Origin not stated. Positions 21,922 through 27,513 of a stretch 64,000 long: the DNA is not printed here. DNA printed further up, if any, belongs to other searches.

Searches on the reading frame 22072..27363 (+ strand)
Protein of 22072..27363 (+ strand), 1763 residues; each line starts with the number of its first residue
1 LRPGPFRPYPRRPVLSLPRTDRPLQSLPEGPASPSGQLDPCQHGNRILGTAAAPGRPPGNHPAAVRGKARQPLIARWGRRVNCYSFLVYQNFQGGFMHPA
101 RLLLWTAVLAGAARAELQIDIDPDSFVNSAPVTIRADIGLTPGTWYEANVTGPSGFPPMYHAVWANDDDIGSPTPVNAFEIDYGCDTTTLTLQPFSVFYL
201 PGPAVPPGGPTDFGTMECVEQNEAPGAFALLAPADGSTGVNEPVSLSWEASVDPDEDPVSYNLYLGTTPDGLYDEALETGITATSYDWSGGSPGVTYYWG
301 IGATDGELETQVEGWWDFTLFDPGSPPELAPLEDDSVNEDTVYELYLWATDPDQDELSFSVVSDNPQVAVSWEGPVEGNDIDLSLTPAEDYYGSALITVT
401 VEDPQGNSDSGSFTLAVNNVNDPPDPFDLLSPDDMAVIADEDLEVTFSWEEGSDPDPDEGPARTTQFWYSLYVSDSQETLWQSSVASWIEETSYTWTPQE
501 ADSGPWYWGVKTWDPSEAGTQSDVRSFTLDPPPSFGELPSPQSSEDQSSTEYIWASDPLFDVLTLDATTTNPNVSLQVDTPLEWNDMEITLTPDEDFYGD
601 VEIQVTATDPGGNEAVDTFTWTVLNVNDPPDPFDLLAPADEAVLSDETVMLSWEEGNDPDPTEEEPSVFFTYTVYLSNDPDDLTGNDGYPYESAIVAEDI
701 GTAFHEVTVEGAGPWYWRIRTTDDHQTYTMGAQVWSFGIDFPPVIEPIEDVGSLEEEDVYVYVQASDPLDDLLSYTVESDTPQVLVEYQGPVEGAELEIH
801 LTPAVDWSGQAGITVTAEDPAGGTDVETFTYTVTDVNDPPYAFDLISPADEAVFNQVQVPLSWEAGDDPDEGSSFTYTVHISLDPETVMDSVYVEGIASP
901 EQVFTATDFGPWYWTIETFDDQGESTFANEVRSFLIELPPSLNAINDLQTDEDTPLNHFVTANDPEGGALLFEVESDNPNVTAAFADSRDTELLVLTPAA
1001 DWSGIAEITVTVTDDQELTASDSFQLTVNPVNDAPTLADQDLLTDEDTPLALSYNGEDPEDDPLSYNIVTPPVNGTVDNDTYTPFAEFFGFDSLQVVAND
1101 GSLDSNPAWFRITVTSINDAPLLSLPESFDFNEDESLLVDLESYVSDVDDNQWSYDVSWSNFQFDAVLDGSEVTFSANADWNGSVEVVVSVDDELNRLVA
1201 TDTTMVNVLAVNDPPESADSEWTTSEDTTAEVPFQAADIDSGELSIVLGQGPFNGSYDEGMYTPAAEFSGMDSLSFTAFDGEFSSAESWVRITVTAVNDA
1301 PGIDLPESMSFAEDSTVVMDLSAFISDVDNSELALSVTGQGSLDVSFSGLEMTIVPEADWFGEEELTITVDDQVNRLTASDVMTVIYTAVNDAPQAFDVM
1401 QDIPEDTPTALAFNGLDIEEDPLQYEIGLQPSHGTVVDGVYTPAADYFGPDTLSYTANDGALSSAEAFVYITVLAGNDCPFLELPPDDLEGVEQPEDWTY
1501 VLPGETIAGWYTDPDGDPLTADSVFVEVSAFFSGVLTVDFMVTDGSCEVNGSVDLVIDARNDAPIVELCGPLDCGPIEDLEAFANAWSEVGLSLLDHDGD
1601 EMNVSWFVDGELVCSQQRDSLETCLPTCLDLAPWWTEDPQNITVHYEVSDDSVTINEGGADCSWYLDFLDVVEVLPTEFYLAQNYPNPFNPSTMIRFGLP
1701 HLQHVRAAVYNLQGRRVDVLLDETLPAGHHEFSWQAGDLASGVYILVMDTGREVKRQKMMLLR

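Call 10: search_protein_families(library=pfam, proteins=[window:22072-27363:+], max_evalue=0.001)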
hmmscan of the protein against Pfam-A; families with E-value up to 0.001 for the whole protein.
window:22072-27363:+ (1763 aa): 7 families
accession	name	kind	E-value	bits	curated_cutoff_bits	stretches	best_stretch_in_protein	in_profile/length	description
PF17963.7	Big_9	-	2.7e-62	208.1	23.6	7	1391-1472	1-89/89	Bacterial Ig domain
PF17892.7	Cadherin_5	-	1.3e-41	140.8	26.5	3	1390-1473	1-97/98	Cadherin-like domain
PF17803.7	Cadherin_4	-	1.6e-34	118.6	25.1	5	1024-1078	3-62/71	Bacterial cadherin-like domain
PF18962.6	Por_Secre_tail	-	8.2e-06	26.5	27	1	1685-1759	2-73/75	Secretion system C-terminal sorting domain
PF05345.18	He_PIG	-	6.1e-05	23.8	24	0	592-623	64-95/96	Putative Ig domain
PF19076.6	CshA_repeat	-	9e-05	23.5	27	0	587-623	66-103/103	Surface adhesin CshA repetitive domain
PF02494.22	HYR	-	0.00069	20.3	21.7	0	365-417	22-81/81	HYR domain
